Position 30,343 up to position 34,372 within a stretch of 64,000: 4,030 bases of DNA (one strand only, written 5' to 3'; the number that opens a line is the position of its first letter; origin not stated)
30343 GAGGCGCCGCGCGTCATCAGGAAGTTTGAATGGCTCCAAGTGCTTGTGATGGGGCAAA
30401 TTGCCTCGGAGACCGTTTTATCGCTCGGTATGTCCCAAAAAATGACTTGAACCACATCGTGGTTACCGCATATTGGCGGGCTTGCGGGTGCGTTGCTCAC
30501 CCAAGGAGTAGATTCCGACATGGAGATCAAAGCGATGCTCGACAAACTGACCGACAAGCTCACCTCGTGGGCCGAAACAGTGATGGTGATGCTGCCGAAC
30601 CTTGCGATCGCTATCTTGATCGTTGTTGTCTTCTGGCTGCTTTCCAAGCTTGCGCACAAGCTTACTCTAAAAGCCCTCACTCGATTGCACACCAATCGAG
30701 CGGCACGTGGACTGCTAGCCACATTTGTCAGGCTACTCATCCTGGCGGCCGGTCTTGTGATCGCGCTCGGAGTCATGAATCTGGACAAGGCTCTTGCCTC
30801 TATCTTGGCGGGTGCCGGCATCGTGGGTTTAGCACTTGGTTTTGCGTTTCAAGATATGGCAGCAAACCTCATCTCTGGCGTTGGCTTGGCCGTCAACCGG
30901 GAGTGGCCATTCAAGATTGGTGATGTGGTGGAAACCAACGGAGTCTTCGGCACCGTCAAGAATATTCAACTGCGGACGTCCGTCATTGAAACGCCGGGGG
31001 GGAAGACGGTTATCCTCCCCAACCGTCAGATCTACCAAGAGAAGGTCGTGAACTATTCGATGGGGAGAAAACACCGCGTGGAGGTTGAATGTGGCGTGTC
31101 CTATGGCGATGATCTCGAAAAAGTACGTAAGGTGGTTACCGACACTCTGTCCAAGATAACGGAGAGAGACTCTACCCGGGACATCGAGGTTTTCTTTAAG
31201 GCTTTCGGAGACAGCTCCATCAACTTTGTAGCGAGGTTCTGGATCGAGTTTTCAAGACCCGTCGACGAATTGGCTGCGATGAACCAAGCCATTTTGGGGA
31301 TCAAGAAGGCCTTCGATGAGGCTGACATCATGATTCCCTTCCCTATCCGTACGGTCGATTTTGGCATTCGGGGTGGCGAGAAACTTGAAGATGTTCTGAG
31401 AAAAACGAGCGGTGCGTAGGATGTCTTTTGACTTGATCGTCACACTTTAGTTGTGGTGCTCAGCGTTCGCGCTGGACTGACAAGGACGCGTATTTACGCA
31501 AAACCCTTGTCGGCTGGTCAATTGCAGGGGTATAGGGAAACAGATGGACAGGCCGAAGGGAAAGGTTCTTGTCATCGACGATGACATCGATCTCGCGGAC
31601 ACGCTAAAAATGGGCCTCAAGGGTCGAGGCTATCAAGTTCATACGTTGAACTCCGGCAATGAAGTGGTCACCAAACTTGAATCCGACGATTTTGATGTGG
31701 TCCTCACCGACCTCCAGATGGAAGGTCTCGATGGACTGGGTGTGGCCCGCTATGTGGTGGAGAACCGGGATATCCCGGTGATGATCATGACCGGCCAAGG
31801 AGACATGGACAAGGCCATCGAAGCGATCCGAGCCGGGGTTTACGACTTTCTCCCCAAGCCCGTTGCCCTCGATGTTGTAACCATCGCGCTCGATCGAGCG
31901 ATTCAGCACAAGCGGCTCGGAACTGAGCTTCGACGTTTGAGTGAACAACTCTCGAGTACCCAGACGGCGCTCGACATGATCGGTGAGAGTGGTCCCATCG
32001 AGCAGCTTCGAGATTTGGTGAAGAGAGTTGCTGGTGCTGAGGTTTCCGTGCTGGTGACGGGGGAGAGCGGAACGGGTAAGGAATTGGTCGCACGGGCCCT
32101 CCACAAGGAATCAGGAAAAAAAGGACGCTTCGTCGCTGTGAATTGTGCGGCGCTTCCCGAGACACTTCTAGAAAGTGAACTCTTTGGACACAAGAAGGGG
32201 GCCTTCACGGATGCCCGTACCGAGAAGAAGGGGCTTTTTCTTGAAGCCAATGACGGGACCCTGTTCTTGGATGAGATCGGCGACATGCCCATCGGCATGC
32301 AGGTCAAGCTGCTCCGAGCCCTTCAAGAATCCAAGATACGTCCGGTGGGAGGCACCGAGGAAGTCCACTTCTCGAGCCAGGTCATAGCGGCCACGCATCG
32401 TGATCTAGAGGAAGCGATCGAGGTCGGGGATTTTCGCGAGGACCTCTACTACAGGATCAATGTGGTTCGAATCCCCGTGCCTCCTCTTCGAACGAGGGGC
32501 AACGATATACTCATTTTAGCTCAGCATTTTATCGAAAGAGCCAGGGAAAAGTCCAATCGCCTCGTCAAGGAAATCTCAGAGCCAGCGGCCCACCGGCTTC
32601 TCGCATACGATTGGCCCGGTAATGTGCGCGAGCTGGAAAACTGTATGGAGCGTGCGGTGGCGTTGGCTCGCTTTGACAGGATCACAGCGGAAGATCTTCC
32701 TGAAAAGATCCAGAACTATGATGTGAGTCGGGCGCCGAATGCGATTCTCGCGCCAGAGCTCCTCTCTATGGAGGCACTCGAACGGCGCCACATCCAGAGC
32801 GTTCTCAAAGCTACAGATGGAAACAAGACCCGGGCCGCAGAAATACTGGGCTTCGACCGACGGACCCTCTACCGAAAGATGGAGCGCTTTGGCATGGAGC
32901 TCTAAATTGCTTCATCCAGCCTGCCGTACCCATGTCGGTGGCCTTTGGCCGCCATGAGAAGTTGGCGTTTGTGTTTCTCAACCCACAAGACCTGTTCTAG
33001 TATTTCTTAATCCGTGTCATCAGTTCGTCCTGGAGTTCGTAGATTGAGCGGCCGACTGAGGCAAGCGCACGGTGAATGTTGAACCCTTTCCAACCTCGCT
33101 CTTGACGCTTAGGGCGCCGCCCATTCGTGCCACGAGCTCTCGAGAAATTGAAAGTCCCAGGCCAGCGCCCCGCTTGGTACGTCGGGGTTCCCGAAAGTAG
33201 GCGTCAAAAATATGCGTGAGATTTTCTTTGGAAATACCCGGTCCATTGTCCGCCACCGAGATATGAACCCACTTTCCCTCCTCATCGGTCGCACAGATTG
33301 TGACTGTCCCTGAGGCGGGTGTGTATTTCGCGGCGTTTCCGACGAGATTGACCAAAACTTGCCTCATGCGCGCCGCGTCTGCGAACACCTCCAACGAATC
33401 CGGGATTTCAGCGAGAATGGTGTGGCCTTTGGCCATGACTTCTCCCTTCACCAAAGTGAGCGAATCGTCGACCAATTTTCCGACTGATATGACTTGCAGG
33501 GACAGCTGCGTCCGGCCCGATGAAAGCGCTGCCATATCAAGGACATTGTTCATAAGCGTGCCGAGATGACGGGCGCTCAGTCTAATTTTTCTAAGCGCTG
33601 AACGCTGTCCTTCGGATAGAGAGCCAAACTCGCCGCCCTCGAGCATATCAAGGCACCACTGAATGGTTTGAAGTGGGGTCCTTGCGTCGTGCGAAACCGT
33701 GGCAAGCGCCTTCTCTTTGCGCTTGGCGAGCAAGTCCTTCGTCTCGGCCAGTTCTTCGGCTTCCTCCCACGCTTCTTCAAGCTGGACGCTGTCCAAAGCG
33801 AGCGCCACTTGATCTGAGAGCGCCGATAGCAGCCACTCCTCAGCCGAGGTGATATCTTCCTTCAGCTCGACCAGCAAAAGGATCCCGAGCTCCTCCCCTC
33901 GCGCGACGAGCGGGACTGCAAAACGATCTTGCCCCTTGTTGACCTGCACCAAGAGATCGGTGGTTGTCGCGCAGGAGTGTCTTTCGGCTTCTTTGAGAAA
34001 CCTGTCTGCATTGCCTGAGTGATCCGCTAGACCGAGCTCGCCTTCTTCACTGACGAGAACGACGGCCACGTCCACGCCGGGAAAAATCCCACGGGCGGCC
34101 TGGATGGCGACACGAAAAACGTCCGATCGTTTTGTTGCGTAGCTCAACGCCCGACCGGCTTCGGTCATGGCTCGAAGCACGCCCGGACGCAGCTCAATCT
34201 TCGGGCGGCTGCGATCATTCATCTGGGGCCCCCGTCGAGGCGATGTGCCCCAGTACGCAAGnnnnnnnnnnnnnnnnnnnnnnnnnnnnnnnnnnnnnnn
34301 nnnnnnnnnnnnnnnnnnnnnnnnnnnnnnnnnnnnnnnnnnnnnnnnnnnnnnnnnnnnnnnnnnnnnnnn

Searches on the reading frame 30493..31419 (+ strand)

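Call 75: search_protein_families(library=pfam, proteins=[window:30493-31419:+], max_evalue=0.0001)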
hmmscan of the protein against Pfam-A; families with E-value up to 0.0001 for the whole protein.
window:30493-31419:+ (308 aa): 4 families
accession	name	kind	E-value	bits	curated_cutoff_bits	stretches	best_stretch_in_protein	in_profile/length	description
PF00924.24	MS_channel_2nd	-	2.7e-18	66.3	20.2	1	122-189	2-67/68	Mechanosensitive ion channel, beta-domain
PF21082.3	MS_channel_3rd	-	4.3e-13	49.9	21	1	196-280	1-87/88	Mechanosensitive ion channel MscS, C-terminal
PF05552.17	MS_channel_1st_1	-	1.6e-07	31.5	22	1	25-69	5-49/50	Mechanosensitive ion channel, conserved TM helix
PF21088.3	MS_channel_1st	-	7.8e-06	26.2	23.1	1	78-120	2-42/42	Mechanosensitive ion channel, transmembrane helices 2/3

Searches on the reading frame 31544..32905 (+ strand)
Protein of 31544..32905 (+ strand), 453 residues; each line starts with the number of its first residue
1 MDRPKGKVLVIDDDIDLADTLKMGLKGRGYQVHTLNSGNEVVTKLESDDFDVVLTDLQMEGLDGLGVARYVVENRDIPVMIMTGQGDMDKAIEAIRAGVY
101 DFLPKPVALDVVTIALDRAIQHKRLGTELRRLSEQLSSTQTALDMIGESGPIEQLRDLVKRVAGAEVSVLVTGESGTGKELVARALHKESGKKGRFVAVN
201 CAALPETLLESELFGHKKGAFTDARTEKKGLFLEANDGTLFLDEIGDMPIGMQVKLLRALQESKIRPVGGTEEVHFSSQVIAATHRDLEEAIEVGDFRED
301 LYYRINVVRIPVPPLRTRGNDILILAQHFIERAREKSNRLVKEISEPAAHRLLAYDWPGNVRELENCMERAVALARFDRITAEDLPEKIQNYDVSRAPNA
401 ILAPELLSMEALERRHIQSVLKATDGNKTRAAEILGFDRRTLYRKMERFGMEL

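Call 75: search_protein_families(library=pfam, proteins=[window:31544-32905:+], max_evalue=0.0001)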
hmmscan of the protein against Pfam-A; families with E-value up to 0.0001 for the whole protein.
window:31544-32905:+ (453 aa): 7 families
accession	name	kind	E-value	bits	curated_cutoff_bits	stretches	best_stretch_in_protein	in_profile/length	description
PF00158.32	Sigma54_activat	-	1.1e-67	227.4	20.2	1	145-310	1-167/168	Sigma-54 interaction domain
PF25601.1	AAA_lid_14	-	7.8e-26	90.2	27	1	316-396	1-81/87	AAA+ ATPase lid domain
PF00072.30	Response_reg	-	1.4e-23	83.6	30.2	1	8-113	1-107/111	Response regulator receiver domain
PF14532.12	Sigma54_activ_2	-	1.9e-20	74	25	1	146-315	1-138/138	Sigma-54 interaction domain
PF02954.25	HTH_8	-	7.7e-15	54.8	22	1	409-449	2-42/42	Bacterial regulatory protein, Fis family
PF13191.12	AAA_16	-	5.8e-07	30.6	32.6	1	152-212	9-77/167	AAA ATPase domain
PF07728.20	AAA_5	-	1.2e-05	25.8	22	1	169-285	2-122/139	AAA domain (dynein-related subfamily)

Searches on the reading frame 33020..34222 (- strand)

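Call 75: search_protein_families(library=pfam, proteins=[window:33020-34222:-], max_evalue=0.0001)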
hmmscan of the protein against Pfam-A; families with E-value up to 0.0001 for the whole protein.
window:33020-34222:- (400 aa): 4 families
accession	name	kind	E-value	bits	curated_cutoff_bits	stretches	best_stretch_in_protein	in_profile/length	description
PF02518.31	HATPase_c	-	1e-30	106.9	26.4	1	282-389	2-109/111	Histidine kinase-, DNA gyrase B-, and HSP90-like ATPase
PF00512.31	HisKA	-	1.3e-11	44.8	26.9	1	169-235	2-65/66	His Kinase A (phospho-acceptor) domain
PF13185.12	GAF_2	-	4.3e-05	24.2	28.6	0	101-144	92-136/136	GAF domain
PF13589.12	HATPase_c_3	-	6.5e-05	23.4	25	0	286-349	3-64/137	Histidine kinase-, DNA gyrase B-, and HSP90-like ATPase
